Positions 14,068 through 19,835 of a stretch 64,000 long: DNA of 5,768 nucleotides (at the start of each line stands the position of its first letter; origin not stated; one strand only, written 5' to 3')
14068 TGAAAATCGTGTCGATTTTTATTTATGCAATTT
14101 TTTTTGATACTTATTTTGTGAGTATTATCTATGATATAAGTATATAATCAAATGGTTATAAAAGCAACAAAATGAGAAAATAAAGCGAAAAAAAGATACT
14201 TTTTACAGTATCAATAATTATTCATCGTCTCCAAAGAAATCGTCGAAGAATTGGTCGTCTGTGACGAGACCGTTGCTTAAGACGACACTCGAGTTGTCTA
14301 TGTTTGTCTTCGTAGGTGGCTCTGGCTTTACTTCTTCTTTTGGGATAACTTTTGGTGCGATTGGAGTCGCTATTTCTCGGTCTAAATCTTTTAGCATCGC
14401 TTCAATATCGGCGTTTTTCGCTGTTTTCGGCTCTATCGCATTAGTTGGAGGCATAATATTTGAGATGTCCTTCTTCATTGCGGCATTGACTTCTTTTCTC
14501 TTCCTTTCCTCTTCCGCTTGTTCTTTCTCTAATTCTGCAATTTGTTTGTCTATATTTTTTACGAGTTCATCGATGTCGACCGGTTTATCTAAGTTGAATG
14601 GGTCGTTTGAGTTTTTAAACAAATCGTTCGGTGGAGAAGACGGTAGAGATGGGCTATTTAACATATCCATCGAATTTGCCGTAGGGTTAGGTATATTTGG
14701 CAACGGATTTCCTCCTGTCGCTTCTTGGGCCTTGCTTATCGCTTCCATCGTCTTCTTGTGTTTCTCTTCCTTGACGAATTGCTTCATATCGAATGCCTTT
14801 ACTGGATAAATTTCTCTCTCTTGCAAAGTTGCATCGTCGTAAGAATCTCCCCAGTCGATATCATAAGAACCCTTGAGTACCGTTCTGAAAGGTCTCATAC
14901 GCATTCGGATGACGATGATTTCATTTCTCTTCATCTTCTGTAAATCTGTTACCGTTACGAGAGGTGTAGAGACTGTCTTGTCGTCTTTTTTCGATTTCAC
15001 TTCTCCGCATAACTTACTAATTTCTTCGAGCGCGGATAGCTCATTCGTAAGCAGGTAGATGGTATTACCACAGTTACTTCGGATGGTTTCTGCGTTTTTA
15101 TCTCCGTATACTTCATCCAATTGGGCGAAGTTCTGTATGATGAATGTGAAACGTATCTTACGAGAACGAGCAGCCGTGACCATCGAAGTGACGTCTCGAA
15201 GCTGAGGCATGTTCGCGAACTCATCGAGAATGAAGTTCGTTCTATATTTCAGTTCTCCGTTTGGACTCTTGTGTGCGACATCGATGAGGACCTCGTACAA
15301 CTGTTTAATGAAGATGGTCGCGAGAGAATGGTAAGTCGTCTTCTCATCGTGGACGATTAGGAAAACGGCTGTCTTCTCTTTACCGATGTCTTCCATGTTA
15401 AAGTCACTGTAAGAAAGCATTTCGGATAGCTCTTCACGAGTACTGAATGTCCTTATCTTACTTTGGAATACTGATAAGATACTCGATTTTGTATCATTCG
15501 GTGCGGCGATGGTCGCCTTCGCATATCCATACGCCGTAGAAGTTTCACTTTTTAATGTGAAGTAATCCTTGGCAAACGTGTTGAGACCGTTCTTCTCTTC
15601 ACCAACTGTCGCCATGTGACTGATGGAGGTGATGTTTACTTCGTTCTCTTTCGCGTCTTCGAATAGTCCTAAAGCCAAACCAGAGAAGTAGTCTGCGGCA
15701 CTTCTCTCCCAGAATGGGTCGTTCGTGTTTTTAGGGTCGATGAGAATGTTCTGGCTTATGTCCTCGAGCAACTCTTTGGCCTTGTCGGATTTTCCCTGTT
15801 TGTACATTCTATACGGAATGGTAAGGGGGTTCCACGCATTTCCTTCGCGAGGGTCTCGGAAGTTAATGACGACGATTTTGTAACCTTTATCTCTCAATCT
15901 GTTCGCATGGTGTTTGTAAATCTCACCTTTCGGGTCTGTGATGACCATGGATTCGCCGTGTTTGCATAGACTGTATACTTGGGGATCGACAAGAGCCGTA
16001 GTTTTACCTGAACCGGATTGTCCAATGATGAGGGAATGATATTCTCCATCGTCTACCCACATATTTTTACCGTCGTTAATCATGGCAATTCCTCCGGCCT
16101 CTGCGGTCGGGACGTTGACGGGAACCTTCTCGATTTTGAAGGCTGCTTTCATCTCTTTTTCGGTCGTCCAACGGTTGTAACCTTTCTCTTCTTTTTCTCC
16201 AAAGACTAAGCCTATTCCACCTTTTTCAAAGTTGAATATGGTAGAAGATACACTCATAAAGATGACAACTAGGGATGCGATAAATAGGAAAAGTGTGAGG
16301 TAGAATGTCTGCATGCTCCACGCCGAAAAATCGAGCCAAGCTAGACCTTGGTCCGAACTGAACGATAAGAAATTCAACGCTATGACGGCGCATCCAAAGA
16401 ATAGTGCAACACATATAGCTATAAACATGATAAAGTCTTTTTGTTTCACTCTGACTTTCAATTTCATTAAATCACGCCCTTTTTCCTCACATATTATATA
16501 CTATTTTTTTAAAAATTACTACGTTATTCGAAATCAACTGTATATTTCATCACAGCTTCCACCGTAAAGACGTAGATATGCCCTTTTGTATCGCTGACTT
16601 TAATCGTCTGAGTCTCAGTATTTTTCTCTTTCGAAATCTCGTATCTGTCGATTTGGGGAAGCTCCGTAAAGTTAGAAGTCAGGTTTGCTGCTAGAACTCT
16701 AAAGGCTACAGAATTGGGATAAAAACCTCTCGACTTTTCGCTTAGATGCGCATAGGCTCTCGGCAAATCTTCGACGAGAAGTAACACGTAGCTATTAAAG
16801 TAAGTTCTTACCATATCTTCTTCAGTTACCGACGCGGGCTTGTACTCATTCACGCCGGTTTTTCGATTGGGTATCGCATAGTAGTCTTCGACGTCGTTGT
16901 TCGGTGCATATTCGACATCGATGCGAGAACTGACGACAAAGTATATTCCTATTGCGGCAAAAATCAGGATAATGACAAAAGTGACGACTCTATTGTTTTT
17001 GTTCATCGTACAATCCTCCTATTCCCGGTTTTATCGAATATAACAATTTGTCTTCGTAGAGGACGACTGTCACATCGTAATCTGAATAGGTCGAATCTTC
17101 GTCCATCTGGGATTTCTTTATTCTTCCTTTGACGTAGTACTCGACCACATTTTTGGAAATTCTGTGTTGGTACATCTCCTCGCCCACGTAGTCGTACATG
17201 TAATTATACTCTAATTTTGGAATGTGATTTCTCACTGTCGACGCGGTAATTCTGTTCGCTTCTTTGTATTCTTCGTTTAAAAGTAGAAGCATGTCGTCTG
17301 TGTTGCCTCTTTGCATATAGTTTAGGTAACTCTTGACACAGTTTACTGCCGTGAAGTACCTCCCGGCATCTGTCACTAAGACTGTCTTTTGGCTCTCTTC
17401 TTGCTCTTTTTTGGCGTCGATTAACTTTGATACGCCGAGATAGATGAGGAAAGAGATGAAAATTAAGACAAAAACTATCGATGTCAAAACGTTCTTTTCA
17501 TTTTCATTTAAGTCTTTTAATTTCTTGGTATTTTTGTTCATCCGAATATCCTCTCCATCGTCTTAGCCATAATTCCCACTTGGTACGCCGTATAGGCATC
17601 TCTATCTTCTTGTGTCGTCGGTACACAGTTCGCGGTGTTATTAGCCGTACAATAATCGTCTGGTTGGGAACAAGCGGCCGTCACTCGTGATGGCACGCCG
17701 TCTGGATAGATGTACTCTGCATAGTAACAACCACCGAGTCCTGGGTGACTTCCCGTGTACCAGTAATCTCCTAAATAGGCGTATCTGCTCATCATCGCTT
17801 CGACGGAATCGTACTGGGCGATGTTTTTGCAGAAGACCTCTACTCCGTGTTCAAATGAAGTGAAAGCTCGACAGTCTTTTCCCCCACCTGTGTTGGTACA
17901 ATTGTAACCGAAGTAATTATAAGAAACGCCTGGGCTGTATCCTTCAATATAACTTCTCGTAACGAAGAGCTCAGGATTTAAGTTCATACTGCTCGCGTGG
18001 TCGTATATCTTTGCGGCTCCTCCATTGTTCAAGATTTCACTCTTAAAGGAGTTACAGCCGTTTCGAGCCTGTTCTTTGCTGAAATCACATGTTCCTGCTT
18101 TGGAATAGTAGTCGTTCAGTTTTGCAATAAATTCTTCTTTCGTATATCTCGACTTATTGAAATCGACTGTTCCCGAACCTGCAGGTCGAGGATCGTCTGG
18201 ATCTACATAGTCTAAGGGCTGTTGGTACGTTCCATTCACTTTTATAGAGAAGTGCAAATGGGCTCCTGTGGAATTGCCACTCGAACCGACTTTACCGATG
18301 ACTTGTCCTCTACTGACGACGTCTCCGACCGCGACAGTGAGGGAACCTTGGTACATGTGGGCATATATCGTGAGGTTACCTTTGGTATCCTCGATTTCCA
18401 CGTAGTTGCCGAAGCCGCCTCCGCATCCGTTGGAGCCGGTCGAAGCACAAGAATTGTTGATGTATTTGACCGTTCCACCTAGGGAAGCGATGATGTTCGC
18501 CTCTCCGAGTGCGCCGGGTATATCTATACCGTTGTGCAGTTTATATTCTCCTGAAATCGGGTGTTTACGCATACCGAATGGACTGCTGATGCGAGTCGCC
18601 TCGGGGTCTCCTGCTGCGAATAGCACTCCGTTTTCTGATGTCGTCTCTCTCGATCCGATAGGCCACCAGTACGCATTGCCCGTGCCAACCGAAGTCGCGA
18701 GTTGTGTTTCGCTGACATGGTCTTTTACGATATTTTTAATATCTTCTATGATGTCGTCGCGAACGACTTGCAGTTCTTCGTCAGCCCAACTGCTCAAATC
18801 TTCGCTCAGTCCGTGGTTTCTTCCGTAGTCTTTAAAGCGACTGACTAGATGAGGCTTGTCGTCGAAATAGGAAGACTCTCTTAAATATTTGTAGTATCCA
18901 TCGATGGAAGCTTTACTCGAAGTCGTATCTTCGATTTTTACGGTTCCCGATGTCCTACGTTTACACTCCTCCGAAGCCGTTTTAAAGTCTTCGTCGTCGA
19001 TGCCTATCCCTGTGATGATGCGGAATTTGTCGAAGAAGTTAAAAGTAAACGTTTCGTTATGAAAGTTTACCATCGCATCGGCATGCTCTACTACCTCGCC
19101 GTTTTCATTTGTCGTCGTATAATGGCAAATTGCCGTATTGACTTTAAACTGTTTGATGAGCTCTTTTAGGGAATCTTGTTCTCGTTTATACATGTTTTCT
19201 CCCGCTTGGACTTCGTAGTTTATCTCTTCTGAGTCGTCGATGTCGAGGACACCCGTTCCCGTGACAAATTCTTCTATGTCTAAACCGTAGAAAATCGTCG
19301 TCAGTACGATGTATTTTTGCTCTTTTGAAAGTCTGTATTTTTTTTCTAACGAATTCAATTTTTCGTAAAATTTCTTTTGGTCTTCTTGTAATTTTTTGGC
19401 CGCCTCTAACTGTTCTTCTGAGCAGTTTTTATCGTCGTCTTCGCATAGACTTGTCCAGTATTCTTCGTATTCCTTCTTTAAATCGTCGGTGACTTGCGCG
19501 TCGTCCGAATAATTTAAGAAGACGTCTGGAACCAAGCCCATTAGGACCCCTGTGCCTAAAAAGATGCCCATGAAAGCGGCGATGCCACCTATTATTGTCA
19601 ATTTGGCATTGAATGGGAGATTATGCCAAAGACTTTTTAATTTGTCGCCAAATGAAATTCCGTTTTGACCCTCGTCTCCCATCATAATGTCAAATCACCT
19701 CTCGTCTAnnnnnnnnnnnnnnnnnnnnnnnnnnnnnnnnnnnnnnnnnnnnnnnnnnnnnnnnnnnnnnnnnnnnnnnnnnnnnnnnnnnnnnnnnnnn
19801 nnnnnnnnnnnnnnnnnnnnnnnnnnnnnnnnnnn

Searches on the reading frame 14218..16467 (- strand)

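Call 13: search_protein_families(library=pfam, proteins=[window:14218-16467:-], max_evalue=0.001)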
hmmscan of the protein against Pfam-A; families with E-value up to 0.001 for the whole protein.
window:14218-16467:- (749 aa): 3 families
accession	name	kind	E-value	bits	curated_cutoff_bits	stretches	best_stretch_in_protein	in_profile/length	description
PF02534.20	T4SS-DNA_transf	-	8.6e-56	190.2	20.1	1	100-498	2-393/468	Type IV secretory system Conjugative DNA transfer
PF10412.15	TrwB_AAD_bind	-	5.6e-25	88.5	20.5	1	142-515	15-351/387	Type IV secretion-system coupling protein DNA-binding domain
PF12696.13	TraG-D_C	-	1.4e-24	86.8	22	1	410-496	2-88/126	TraM recognition site of TraD and TraG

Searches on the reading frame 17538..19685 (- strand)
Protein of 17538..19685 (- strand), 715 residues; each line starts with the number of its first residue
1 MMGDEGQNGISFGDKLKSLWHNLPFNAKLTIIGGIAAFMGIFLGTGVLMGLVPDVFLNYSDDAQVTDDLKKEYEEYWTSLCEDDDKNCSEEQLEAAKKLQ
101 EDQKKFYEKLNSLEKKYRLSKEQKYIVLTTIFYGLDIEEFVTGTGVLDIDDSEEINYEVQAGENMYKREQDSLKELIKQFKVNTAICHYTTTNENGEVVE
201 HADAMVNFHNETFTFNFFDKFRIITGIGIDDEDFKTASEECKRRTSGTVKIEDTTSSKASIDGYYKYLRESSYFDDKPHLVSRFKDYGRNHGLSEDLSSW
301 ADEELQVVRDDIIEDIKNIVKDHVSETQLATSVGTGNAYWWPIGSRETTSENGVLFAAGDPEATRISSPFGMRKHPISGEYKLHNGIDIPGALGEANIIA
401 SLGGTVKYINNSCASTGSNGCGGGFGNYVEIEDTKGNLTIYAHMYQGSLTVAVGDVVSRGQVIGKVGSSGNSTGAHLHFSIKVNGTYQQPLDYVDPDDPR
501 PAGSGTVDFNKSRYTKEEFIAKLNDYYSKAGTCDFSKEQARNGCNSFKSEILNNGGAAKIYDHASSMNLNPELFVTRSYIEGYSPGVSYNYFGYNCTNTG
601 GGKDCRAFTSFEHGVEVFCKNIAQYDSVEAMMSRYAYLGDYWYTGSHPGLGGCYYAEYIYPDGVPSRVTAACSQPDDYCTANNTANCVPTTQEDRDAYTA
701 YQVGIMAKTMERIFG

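Call 13: search_protein_families(library=pfam, proteins=[window:17538-19685:-], max_evalue=0.001)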
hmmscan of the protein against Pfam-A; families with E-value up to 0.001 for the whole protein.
window:17538-19685:- (715 aa): 1 family
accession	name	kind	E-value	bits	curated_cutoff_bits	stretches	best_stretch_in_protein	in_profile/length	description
PF01551.29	Peptidase_M23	-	5.9e-22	78.1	28.7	1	383-490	2-96/96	Peptidase family M23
